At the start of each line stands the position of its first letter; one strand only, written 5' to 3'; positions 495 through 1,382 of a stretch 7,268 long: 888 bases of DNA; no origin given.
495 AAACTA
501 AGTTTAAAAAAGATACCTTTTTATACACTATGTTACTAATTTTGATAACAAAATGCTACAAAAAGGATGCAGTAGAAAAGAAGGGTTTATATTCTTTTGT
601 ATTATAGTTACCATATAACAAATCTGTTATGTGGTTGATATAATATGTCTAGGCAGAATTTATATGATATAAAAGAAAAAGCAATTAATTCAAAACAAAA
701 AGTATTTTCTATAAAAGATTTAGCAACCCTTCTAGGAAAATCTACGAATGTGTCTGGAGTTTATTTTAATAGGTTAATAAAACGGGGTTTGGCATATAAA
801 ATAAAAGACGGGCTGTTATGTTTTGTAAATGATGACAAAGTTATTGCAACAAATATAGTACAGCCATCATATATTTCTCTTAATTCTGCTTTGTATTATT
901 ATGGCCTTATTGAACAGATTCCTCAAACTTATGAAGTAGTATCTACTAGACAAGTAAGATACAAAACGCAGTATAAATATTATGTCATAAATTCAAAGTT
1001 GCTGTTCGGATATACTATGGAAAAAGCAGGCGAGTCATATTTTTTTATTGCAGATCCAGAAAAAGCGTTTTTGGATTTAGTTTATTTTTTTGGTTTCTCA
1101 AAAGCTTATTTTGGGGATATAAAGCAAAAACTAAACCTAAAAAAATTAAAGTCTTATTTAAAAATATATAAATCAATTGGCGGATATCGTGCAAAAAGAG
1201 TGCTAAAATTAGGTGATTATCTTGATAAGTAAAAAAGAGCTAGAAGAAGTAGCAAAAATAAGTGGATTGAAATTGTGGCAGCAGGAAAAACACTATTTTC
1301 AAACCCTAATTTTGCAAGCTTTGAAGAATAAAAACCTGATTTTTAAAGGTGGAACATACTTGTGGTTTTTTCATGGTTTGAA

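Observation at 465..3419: Two diverged AbiEi/AbiEii modules in tandem, each framed by the same 5' (88 bp) and 3' (~29 nt) ends: a cassette-like architecture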

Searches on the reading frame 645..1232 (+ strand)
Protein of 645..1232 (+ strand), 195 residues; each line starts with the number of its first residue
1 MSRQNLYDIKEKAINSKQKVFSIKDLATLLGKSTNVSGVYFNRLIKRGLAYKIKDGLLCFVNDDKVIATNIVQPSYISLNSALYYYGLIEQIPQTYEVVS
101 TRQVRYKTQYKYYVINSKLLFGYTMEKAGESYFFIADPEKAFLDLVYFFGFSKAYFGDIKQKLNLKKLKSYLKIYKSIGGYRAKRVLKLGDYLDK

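Call 4: search_protein_families(library=pfam, proteins=[window:645-1232:+], max_evalue=0.01)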
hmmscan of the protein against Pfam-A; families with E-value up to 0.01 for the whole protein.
window:645-1232:+ (195 aa): 0 families

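Call 5: search_protein_families(library=padloc, proteins=[window:645-1232:+], max_evalue=0.01)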
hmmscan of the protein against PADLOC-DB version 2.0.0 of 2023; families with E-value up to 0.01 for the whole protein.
window:645-1232:+ (195 aa): 24 families
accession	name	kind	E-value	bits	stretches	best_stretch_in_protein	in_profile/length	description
PDLC02241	AbiEi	-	5.3e-25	86.4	1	17-174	12-181/199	AbiEi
PDLC02267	AbiEi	-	2.5e-24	84.1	1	15-177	15-187/252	AbiEi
PDLC02272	AbiEi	-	2.1e-20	71.4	1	16-177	11-184/200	AbiEi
PDLC02230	AbiEi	-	7.6e-17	59.6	1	42-152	24-137/192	AbiEi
PDLC02255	AbiEi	-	3.9e-15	53.9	1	14-178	9-174/186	AbiEi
PDLC02240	AbiEi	-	1.5e-12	45.6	1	16-150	13-163/216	AbiEi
PDLC02275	AbiEi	-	3.4e-11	41.5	1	14-173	6-170/184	AbiEi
PDLC02269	AbiEi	-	6.4e-10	36.8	1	17-147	9-145/251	AbiEi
PDLC02287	AbiEi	-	6.9e-10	36.9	1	17-146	9-144/253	AbiEi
PDLC02225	AbiEi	-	2e-09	35.4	1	32-111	26-107/198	AbiEi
PDLC02232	AbiEi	-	4.6e-09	34.4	1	1-110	1-121/177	AbiEi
PDLC02271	AbiEi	-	2e-08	31.8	1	12-146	15-166/263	AbiEi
PDLC02274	AbiEi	-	3.8e-08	31.3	1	17-148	14-161/217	AbiEi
PDLC02276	AbiEi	-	1.2e-06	26.2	1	62-146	69-157/270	AbiEi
PDLC02238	AbiEi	-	1.7e-06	25.9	1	42-147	19-129/180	AbiEi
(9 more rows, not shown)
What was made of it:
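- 645..1232 (+): AbiEi-A antitoxin/repressor (195 aa). PADLOC AbiEi, E 5e-25 (call 5).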

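Call 18: find_encoding_contigs(protein=window:645-1232:+, flank=10000, max_places=10)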
Protein window:645-1232:+ (195 aa): 11 contigs read that carry it; 10 places shown.
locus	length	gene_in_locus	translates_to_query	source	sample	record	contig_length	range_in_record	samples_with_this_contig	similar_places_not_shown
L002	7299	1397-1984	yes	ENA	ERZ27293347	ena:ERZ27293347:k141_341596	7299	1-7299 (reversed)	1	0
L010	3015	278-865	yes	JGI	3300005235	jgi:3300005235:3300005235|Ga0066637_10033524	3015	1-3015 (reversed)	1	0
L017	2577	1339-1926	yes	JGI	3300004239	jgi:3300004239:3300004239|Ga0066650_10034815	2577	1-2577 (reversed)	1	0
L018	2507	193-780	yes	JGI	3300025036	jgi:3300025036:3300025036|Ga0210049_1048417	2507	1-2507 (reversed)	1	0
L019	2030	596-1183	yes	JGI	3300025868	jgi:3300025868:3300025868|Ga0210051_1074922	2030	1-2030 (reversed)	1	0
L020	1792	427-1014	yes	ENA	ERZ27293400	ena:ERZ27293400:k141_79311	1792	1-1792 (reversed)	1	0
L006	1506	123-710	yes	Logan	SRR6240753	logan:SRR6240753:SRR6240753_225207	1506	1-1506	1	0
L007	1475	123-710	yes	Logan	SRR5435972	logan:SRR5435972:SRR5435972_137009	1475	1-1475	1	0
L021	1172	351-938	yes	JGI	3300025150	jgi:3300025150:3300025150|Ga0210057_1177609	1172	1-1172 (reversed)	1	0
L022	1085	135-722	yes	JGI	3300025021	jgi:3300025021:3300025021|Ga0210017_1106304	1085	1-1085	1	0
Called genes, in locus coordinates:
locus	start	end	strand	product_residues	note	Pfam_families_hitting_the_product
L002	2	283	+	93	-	?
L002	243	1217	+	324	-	-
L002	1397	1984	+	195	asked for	-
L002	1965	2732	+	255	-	PF08843:AbiEii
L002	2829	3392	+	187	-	-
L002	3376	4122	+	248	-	PF08843:AbiEii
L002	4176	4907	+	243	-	-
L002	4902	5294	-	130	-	PF10130:PIN_2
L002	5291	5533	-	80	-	PF26688:RHH_12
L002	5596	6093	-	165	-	PF02778:tRNA_int_endo_N, PF01974:tRNA_int_endo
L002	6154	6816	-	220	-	-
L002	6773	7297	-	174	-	?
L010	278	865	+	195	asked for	-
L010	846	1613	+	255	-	PF08843:AbiEii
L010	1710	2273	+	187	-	-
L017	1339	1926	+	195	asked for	-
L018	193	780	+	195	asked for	-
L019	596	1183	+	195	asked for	-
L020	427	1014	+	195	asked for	-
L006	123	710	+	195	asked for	-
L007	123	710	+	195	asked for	-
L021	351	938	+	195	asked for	-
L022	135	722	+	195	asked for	-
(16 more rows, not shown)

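Call 40: find_homologous_proteins(query=window:645-1232:+, max_evalue=1e-25)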
Query window:645-1232:+ (195 aa): 3 proteins with E <= 1e-25 among 116 candidates.
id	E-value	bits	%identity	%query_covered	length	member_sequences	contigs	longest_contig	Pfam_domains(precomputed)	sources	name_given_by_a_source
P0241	2.8e-118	410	99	100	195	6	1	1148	-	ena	-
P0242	3.5e-92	325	78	100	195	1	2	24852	-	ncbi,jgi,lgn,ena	-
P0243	4.4e-39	152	44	84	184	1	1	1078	-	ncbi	-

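Call 41: list_cluster_members(proteins=[P0241])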
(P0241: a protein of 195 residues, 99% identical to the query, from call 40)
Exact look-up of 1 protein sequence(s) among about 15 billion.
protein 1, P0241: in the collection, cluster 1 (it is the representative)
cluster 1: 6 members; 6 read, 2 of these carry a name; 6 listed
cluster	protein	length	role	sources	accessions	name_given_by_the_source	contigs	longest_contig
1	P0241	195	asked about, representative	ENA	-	-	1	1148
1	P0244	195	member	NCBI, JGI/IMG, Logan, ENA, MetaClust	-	\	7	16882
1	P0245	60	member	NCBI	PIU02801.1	MAG: hypothetical protein COT55_01675, partial [Candidatus Diapherotrites archaeon ...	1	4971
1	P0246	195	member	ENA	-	-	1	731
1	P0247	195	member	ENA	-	-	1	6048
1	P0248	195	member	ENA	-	-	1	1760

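Call 42: find_encoding_contigs(protein=P0242, flank=10000, max_places=4)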
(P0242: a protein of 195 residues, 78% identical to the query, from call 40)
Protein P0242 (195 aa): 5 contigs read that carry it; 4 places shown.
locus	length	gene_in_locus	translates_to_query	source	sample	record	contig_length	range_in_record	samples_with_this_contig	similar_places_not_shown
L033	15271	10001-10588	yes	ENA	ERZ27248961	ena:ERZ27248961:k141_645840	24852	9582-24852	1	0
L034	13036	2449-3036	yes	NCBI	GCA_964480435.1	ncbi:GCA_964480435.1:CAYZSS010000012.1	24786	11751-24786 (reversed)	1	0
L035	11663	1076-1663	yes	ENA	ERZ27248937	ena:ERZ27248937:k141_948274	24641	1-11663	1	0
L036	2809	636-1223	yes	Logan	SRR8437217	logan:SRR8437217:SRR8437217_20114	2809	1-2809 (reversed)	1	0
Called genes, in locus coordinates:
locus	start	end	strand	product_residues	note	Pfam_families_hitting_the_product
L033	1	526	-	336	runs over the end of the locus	-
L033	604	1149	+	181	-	PF02224:Cytidylate_kin (faint), PF13189:Cytidylate_kin2, PF13238:AAA_18, PF13671:AAA_33 (weak)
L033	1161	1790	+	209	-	-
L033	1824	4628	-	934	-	PF02463:SMC_N, PF13175:AAA_15, PF13304:AAA_21 (weak), PF13476:AAA_23, PF13555:AAA_29 (weak), PF13304:AAA_21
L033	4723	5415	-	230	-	-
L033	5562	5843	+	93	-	PF00935:Ribosomal_L44 (weak)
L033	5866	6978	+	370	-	PF01368:DHH, PF02272:DHHA1 (weak)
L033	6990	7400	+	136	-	PF00254:FKBP_C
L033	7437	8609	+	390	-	-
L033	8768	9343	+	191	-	-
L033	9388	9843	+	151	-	-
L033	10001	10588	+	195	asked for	-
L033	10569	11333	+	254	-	PF08843:AbiEii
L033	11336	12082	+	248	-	-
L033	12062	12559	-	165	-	PF02778:tRNA_int_endo_N, PF01974:tRNA_int_endo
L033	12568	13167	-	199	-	-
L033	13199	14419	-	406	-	PF01142:TruD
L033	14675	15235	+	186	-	PF04011:LemA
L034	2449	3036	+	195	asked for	-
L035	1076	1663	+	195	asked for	-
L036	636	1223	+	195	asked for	-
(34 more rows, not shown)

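Call 43: find_encoding_contigs(protein=P0244, flank=10000, max_places=8)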
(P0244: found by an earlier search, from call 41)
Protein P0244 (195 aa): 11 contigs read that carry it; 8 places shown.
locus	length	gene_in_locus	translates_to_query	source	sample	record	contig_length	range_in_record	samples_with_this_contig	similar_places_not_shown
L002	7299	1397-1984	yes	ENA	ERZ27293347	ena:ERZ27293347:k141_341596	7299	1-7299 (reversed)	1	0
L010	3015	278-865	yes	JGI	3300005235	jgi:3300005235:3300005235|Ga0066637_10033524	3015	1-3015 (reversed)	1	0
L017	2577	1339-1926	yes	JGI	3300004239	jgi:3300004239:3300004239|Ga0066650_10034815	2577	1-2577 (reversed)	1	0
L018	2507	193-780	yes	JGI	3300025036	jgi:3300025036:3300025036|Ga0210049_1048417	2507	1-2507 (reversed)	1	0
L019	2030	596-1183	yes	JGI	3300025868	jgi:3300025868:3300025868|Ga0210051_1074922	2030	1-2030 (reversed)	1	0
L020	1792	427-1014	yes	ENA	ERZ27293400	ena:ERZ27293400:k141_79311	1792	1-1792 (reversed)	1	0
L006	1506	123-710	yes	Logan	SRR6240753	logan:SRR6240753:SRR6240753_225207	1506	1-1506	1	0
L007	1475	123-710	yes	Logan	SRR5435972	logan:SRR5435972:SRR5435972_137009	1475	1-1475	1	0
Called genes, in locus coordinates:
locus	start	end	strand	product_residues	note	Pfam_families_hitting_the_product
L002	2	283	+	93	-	?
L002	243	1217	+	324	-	-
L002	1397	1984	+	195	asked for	-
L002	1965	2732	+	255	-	PF08843:AbiEii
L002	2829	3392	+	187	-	-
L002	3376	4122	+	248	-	PF08843:AbiEii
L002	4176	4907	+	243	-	-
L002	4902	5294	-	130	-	PF10130:PIN_2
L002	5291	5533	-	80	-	PF26688:RHH_12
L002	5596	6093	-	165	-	PF02778:tRNA_int_endo_N, PF01974:tRNA_int_endo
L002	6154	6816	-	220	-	-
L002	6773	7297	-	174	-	?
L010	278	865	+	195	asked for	-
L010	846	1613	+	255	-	PF08843:AbiEii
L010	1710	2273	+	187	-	-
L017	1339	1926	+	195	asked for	-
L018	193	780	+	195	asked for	-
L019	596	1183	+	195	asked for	-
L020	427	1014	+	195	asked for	-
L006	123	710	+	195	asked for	-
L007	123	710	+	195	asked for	-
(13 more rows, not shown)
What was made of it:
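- Tried and rejected: It turned out to be identical to the window's AbiEi-A, so nothing new was learned (call 43).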
